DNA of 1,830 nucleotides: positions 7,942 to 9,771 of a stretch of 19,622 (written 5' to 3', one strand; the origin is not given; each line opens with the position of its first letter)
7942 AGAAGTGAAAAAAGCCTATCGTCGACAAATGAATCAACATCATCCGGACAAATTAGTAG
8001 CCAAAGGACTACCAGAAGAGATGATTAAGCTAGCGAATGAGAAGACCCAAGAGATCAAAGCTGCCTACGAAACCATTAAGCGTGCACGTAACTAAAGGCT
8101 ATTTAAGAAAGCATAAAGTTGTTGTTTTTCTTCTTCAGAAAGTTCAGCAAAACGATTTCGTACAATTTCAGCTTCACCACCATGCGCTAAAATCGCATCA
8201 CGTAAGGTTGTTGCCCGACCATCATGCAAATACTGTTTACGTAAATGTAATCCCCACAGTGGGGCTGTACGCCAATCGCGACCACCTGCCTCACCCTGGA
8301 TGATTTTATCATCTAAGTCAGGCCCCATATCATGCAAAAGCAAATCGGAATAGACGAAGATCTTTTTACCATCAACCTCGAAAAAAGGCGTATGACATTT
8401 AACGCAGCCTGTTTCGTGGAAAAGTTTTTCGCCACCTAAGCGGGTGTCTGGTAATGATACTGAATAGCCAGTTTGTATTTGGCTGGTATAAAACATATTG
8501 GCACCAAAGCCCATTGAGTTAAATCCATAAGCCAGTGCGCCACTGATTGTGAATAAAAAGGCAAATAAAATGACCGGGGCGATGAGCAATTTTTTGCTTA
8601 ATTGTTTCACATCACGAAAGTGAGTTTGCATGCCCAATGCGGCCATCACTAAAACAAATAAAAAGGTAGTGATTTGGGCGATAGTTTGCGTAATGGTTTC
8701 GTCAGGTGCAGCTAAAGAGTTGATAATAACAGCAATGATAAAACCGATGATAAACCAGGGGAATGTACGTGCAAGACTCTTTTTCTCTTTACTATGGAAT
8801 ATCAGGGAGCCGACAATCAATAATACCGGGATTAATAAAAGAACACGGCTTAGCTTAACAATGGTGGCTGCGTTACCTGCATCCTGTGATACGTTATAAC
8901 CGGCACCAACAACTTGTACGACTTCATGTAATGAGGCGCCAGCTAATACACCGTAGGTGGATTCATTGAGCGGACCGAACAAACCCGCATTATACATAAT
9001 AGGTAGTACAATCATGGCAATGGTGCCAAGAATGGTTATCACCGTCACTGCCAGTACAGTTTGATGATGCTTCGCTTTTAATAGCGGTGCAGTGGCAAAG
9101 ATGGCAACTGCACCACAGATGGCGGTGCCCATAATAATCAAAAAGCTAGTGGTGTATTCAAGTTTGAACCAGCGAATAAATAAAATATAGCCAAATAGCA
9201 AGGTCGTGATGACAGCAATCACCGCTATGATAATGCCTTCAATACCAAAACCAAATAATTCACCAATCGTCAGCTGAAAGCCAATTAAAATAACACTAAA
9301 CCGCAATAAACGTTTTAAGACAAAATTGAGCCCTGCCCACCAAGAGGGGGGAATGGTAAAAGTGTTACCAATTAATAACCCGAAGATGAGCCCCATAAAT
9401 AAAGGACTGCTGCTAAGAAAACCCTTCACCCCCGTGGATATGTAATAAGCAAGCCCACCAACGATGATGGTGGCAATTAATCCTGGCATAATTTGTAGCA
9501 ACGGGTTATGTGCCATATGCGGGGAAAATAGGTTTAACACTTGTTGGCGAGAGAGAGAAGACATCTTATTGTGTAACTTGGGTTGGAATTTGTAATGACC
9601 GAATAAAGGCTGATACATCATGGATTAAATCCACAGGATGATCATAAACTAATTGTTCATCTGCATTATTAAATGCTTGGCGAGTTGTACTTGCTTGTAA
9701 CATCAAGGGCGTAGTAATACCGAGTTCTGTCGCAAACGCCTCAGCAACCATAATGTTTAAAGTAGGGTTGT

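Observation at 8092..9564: Predicted YeiH::c-type cytochrome chimera raises topology and maturation questions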

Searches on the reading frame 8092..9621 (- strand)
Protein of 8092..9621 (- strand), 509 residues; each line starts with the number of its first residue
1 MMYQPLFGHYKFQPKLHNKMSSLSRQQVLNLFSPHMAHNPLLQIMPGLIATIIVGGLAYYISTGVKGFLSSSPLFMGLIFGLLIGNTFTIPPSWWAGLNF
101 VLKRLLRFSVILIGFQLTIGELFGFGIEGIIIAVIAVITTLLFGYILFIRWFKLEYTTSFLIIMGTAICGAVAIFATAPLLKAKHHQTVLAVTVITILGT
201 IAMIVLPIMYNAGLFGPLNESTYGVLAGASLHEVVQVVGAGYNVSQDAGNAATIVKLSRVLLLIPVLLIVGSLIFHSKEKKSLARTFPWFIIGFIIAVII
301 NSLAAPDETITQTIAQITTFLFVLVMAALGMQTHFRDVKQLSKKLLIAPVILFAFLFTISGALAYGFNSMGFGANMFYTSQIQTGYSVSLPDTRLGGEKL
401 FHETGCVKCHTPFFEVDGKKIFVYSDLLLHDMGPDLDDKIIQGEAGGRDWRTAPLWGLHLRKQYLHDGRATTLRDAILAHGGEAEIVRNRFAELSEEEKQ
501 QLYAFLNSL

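Call 3: search_protein_families(library=pfam, proteins=[window:8092-9621:-], max_evalue=0.01)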
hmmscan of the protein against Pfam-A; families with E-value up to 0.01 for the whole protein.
window:8092-9621:- (509 aa): 5 families
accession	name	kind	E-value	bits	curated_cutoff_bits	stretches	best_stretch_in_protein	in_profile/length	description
PF03601.19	Cons_hypoth698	-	1.9e-78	263.9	24.5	1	46-348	1-303/304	Conserved hypothetical protein 698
PF06537.16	DHOR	-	5.6e-27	94.8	22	1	396-509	365-499/499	Di-haem oxidoreductase, putative peroxidase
PF13244.11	MbhD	-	0.0021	18.6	27.2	1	268-329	2-65/67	MBH, subunit D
PF00999.27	Na_H_Exchanger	-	0.0025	17.2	26.2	1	286-379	19-110/375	Sodium/hydrogen exchanger, transmembrane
PF00034.26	Cytochrom_C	-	0.0051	18.5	21.3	0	397-509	4-89/90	Cytochrome c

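Call 4: search_protein_families(library=ncbifam, proteins=[window:8092-9621:-], max_evalue=0.01)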
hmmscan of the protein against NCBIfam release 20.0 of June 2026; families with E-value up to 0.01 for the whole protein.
window:8092-9621:- (509 aa): 1 family
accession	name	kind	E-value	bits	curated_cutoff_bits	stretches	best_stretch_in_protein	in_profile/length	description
TIGR00698.1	TIGR00698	subfamily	1.5e-56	192.1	232.6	1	44-368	3-332/335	YeiH family putative sulfate export transporter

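Call 6: find_homologous_proteins(query=window:8092-9564:-, max_evalue=0.00001)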
Query window:8092-9564:- (490 aa): 6787 proteins with E <= 0.00001 among 8000 candidates; the best 120 are listed.
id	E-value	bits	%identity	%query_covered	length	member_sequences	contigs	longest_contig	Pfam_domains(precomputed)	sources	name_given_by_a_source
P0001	0.0e+0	1074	100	100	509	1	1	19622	PF06537.17,PF03601.20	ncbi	-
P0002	1.2e-115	405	43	97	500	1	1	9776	PF06537.17,PF03601.20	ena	-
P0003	8.5e-112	393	42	97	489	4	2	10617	PF06537.17,PF03601.20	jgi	jgi:uncharacterized integral membrane protein (TIGR00698 family)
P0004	1.3e-109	385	42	96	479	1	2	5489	PF06537.17,PF03601.20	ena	-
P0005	5.2e-108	380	41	94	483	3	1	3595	PF06537.17,PF03601.20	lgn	-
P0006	1.3e-107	379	43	95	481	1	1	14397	PF06537.17,PF03601.20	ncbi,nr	ncbi:MAG: putative sulfate exporter family transporter [Gallionellaceae bacterium]|nr:putative sulfa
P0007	2.3e-107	378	44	96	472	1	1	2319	PF06537.17,PF03601.20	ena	-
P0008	3.9e-107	377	43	96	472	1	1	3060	PF06537.17,PF03601.20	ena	-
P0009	4.2e-106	374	43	95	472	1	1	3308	PF06537.17,PF03601.20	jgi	jgi:uncharacterized integral membrane protein (TIGR00698 family)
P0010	5.5e-106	374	41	100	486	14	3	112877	PF06537.17,PF03601.20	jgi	jgi:uncharacterized integral membrane protein (TIGR00698 family)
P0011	7.7e-106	373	43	95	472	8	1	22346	PF06537.17,PF03601.20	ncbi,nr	ncbi:MAG TPA: putative sulfate exporter family transporter [Burkholderiales bacterium]|nr:putative s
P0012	1.0e-105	373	42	95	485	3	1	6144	PF06537.17,PF03601.20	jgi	jgi:uncharacterized integral membrane protein (TIGR00698 family)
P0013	1.2e-104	369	42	91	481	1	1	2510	PF06537.17,PF03601.20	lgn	-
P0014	2.0e-104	368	42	95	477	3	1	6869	PF06537.17,PF03601.20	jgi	jgi:uncharacterized integral membrane protein (TIGR00698 family)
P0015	4.7e-104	367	40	96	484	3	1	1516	PF06537.17,PF03601.20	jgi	jgi:uncharacterized integral membrane protein (TIGR00698 family)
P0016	7.6e-104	366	42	92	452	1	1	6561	PF06537.17,PF03601.20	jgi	-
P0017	1.1e-103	366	42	91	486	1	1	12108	PF06537.17,PF03601.20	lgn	-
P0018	4.2e-103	364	40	95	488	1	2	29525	PF06537.17,PF03601.20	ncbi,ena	-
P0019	1.8e-102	362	40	96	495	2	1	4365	PF06537.17,PF03601.20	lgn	-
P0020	1.1e-101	359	40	95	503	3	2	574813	PF06537.17,PF03601.20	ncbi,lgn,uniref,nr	ncbi:putative sulfate exporter family transporter [Ideonella azotifigens]|uniref:Cytochrome c domain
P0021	1.3e-101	359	41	95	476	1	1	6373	PF06537.17,PF03601.20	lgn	-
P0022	1.4e-101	359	42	90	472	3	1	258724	PF06537.17,PF03601.20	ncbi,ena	-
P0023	2.4e-101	358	41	95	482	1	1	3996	PF06537.17,PF03601.20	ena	-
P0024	2.4e-101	358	40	95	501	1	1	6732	PF06537.17,PF03601.20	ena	-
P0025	2.8e-101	358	40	95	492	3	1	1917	PF06537.17,PF03601.20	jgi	jgi:uncharacterized integral membrane protein (TIGR00698 family)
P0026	2.9e-101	358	41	95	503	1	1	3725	PF06537.17,PF03601.20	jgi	jgi:uncharacterized integral membrane protein (TIGR00698 family)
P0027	3.9e-101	358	41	95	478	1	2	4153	PF06537.17,PF03601.20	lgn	-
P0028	4.5e-101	357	43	90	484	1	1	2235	PF06537.17,PF03601.20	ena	-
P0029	5.7e-101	357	43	91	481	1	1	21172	PF06537.17,PF03601.20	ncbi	-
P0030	7.2e-101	357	42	90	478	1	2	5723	PF06537.17,PF03601.20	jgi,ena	-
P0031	1.0e-100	356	41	97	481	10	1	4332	PF06537.17,PF03601.20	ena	-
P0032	2.1e-100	355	41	90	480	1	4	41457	PF06537.17,PF03601.20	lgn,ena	-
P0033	2.7e-100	355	40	96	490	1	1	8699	PF06537.17,PF03601.20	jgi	jgi:uncharacterized integral membrane protein (TIGR00698 family)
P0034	4.5e-100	354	39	95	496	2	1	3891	PF06537.17,PF03601.20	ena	-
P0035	6.3e-100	354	39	98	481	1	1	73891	PF06537.17,PF03601.20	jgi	jgi:uncharacterized integral membrane protein (TIGR00698 family)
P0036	8.1e-100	353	39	95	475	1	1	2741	PF06537.17,PF03601.20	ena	-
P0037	9.8e-100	353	40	96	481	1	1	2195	PF06537.17,PF03601.20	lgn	-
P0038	1.3e-99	352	40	95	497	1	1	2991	PF06537.17,PF03601.20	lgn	-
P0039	1.3e-99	352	40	97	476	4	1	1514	PF06537.17,PF03601.20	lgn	-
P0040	2.7e-99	351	41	96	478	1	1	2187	PF06537.17,PF03601.20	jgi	jgi:uncharacterized integral membrane protein (TIGR00698 family)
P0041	3.2e-99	351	41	91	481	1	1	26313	PF06537.17,PF03601.20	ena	-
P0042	4.2e-99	351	40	90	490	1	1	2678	PF06537.17,PF03601.20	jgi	jgi:uncharacterized integral membrane protein (TIGR00698 family)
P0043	5.1e-99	351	39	98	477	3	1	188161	PF06537.17,PF03601.20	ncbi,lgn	-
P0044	1.1e-98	350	40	97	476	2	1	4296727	PF06537.17,PF03601.20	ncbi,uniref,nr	ncbi:putative sulfate exporter family transporter [Rhizobium sp. 007]|uniref:putative sulfate export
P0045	1.1e-98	349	42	95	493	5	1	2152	PF06537.17,PF03601.20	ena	-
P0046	1.3e-98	349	42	90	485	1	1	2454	PF06537.17,PF03601.20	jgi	jgi:uncharacterized integral membrane protein (TIGR00698 family)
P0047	1.3e-98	349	41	90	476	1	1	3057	PF06537.17,PF03601.20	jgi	jgi:uncharacterized integral membrane protein (TIGR00698 family)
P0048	1.4e-98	349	38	92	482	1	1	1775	PF06537.17,PF03601.20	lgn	-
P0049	2.4e-98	348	40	95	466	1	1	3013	PF06537.17,PF03601.20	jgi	jgi:uncharacterized integral membrane protein (TIGR00698 family)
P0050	3.0e-98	348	41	95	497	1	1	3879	PF06537.17,PF03601.20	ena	-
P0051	3.1e-98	348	42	90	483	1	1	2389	PF06537.17,PF03601.20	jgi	jgi:uncharacterized integral membrane protein (TIGR00698 family)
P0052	3.4e-98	348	40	95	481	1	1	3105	PF06537.17,PF03601.20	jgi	jgi:uncharacterized integral membrane protein (TIGR00698 family)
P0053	4.3e-98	348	40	90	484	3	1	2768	PF06537.17,PF03601.20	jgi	jgi:uncharacterized integral membrane protein (TIGR00698 family)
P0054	4.5e-98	347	39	98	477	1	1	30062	PF06537.17,PF03601.20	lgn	-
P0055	4.5e-98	347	40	90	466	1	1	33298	PF06537.17,PF03601.20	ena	-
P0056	5.3e-98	347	42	90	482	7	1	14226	PF06537.17,PF03601.20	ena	-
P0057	9.1e-98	346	40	97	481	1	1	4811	PF06537.17,PF03601.20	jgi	jgi:uncharacterized integral membrane protein (TIGR00698 family)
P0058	9.3e-98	346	38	95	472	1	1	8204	PF06537.17,PF03601.20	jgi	jgi:uncharacterized integral membrane protein (TIGR00698 family)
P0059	1.2e-97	346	40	91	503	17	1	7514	PF06537.17,PF03601.20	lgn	-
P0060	1.2e-97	346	38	97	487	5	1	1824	PF06537.17,PF03601.20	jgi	jgi:uncharacterized integral membrane protein (TIGR00698 family)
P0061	2.8e-97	345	40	91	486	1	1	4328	PF06537.17,PF03601.20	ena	-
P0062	3.7e-97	344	38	94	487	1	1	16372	PF06537.17,PF03601.20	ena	-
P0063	3.8e-97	344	40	92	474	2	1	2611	PF06537.17,PF03601.20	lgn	-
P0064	4.8e-97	344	39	98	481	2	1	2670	PF06537.17,PF03601.20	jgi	jgi:uncharacterized integral membrane protein (TIGR00698 family)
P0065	4.8e-97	344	40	95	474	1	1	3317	PF06537.17,PF03601.20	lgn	-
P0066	6.3e-97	344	39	95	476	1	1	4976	PF06537.17,PF03601.20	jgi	jgi:uncharacterized integral membrane protein (TIGR00698 family)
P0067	8.2e-97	343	39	95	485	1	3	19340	PF06537.17,PF03601.20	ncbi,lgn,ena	-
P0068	1.0e-96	343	40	95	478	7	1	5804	PF06537.17,PF03601.20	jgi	jgi:uncharacterized integral membrane protein (TIGR00698 family)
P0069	1.1e-96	343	38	94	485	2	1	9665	PF06537.17,PF03601.20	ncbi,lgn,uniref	ncbi:putative sulfate exporter family transporter [Nostoc sp.]|uniref:putative sulfate exporter fami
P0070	1.5e-96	342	41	90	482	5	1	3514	PF06537.17,PF03601.20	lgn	-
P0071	1.6e-96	342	40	98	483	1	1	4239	PF06537.17,PF03601.20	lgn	-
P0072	1.6e-96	342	40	96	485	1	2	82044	PF06537.17,PF03601.20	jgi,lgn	jgi:uncharacterized integral membrane protein (TIGR00698 family)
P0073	1.7e-96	342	40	95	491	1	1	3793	PF06537.17,PF03601.20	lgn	-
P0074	1.8e-96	342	40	92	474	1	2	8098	PF06537.17,PF03601.20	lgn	-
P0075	2.4e-96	342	39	95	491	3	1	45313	PF06537.17,PF03601.20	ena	-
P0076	2.7e-96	342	39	95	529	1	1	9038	PF06537.17,PF03601.20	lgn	-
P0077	3.0e-96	341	40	92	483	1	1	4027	PF06537.17,PF03601.20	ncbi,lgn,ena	-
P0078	3.1e-96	341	39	91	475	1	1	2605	PF06537.17,PF03601.20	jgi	jgi:uncharacterized integral membrane protein (TIGR00698 family)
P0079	3.4e-96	341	38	95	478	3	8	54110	PF06537.17,PF03601.20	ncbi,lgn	-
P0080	3.5e-96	341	40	90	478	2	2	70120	PF06537.17,PF03601.20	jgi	jgi:uncharacterized integral membrane protein (TIGR00698 family)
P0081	4.1e-96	341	39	95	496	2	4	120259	PF06537.17,PF03601.20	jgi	jgi:uncharacterized integral membrane protein (TIGR00698 family)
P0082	4.6e-96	341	38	95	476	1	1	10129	PF06537.17,PF03601.20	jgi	jgi:uncharacterized integral membrane protein (TIGR00698 family)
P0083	5.5e-96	341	38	95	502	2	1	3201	PF06537.17,PF03601.20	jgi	-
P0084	5.5e-96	341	40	92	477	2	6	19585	PF06537.17,PF03601.20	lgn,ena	-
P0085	5.6e-96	341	39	95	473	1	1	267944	PF06537.17,PF03601.20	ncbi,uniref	ncbi:putative sulfate exporter family transporter [Roseateles sp. BYS78W]|uniref:Sulfate exporter fa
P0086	7.3e-96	340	40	90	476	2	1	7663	PF06537.17,PF03601.20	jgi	jgi:uncharacterized integral membrane protein (TIGR00698 family)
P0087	7.3e-96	340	39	95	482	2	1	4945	PF06537.17,PF03601.20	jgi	jgi:uncharacterized integral membrane protein (TIGR00698 family)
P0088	7.5e-96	340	38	95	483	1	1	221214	PF06537.17,PF03601.20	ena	-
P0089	1.0e-95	340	39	95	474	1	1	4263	PF06537.17,PF03601.20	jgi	jgi:uncharacterized integral membrane protein (TIGR00698 family)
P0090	1.2e-95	339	39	92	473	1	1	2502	PF06537.17,PF03601.20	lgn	-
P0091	1.9e-95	339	40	97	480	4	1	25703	PF06537.17,PF03601.20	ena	-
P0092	2.2e-95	339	40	96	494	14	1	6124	PF06537.17,PF03601.20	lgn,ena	-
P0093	2.6e-95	338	39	100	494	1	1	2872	PF06537.17,PF03601.20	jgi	jgi:uncharacterized integral membrane protein (TIGR00698 family)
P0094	4.0e-95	338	39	92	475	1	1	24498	PF06537.17,PF03601.20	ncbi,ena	-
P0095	4.6e-95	337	40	95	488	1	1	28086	PF06537.17,PF03601.20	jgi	jgi:uncharacterized integral membrane protein (TIGR00698 family)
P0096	5.4e-95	337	40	95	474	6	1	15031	PF06537.17,PF03601.20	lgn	-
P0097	8.9e-95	337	39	95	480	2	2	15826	PF06537.17,PF03601.20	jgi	-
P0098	1.4e-94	336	41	91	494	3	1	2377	PF06537.17,PF03601.20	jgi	jgi:uncharacterized integral membrane protein (TIGR00698 family)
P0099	1.8e-94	336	39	95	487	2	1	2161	PF06537.17,PF03601.20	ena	-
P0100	1.8e-94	336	40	95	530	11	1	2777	PF06537.17,PF03601.20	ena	-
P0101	2.0e-94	335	38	97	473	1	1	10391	PF06537.17,PF03601.20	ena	-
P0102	2.2e-94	335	40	90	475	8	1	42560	PF06537.17,PF03601.20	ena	-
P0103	2.7e-94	335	39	92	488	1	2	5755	PF06537.17,PF03601.20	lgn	-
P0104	3.0e-94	335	39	98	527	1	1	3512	PF06537.17,PF03601.20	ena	-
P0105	3.0e-94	335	37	90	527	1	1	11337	PF06537.17,PF03601.20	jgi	jgi:uncharacterized integral membrane protein (TIGR00698 family)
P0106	3.5e-94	335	40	95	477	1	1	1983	PF06537.17,PF03601.20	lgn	-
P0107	6.4e-94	334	40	91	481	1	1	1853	PF06537.17,PF03601.20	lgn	-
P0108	7.8e-94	333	37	98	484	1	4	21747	PF06537.17,PF03601.20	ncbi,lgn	-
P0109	1.2e-93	333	38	95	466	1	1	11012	PF06537.17,PF03601.20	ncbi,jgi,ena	ncbi:MAG TPA: putative sulfate exporter family transporter [Pseudoduganella sp.]|jgi:uncharacterized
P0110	1.3e-93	333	39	92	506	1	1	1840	PF06537.17,PF03601.20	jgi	-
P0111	1.6e-93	332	39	96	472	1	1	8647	PF06537.17,PF03601.20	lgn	-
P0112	2.6e-93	332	41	88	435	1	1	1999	PF06537.17,PF03601.20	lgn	-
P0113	4.0e-93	331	38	95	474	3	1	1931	PF06537.17,PF03601.20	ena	-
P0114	4.5e-93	331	38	95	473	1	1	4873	PF06537.17,PF03601.20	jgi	-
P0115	5.1e-93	331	40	95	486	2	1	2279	PF06537.17,PF03601.20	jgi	jgi:uncharacterized integral membrane protein (TIGR00698 family)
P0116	6.5e-93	330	39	92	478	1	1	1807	PF06537.17,PF03601.20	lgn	-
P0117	9.8e-93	330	38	98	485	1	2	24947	PF06537.17,PF03601.20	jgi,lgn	jgi:uncharacterized integral membrane protein (TIGR00698 family)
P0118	1.4e-92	329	40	91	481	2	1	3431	PF06537.17,PF03601.20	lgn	-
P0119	1.5e-92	329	39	90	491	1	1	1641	PF06537.17,PF03601.20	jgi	jgi:uncharacterized integral membrane protein (TIGR00698 family)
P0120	1.7e-92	329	38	95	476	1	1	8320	PF06537.17,PF03601.20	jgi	jgi:uncharacterized integral membrane protein (TIGR00698 family)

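Call 7: find_encoding_contigs(protein=P0001, flank=3000, max_places=3)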
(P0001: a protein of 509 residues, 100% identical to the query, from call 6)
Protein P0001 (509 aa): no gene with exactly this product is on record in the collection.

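Call 8: find_encoding_contigs(protein=P0020, flank=8000, max_places=3)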
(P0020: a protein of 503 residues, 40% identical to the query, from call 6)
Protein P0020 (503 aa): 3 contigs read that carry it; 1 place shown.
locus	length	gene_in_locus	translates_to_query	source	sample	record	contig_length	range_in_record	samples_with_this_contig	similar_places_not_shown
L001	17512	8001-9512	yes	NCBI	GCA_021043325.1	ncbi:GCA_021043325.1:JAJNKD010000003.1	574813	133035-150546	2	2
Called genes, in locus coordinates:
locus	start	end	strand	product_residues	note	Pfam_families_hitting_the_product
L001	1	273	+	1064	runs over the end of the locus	PF00497:SBP_bac_3, PF00512:HisKA, PF02518:HATPase_c, PF00072:Response_reg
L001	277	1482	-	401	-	PF01757:Acyl_transf_3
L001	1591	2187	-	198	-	PF06042:NTP_transf_6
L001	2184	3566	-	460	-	PF00982:Glyco_transf_20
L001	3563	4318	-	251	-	PF02358:Trehalose_PPase, PF08282:Hydrolase_3 (faint)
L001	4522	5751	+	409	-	PF05147:LANC_like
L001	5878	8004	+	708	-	-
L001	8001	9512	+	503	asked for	PF03601:Cons_hypoth698, PF06537:DHOR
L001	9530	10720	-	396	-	PF07774:EMC1_C (faint), PF13360:PQQ_2, PF13570:Beta-prop_ACSF4, PF01011:PQQ (weak), PF25293:Beta-prop_EMC1_N (weak), PF13360:PQQ_2, PF25293:Beta-prop_EMC1_N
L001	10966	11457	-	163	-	PF01638:HxlR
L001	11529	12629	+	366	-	PF00724:Oxidored_FMN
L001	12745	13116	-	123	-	PF06250:YhcG_C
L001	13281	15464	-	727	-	-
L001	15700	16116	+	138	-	-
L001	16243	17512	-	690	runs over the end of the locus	PF00580:UvrD-helicase, PF13604:AAA_30 (faint), PF13245:AAA_19, PF13361:UvrD_C, PF13538:UvrD_C_2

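Call 9: find_encoding_contigs(protein=P0044, flank=8000, max_places=3)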
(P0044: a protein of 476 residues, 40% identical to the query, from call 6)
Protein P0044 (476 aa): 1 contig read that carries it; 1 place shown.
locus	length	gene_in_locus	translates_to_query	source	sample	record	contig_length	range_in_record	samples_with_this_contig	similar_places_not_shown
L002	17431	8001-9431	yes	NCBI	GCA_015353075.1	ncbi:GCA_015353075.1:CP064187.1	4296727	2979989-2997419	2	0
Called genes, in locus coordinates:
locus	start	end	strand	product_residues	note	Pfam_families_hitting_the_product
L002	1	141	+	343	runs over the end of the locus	PF00248:Aldo_ket_red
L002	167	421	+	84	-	-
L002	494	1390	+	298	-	PF01073:3Beta_HSD, PF01370:Epimerase, PF02719:Polysacc_synt_2 (faint), PF16363:GDP_Man_Dehyd, PF07993:NAD_binding_4 (weak)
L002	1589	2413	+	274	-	PF00248:Aldo_ket_red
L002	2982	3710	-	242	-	PF01569:PAP2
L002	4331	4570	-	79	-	-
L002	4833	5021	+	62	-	-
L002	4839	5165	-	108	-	PF13560:HTH_31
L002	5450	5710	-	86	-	-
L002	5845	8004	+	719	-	PF06537:DHOR (faint)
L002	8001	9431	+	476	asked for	PF03601:Cons_hypoth698, PF06537:DHOR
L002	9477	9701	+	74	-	-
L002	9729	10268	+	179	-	PF01507:PAPS_reduct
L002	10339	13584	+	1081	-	PF25873:WHD_MalT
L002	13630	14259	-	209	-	PF01810:LysE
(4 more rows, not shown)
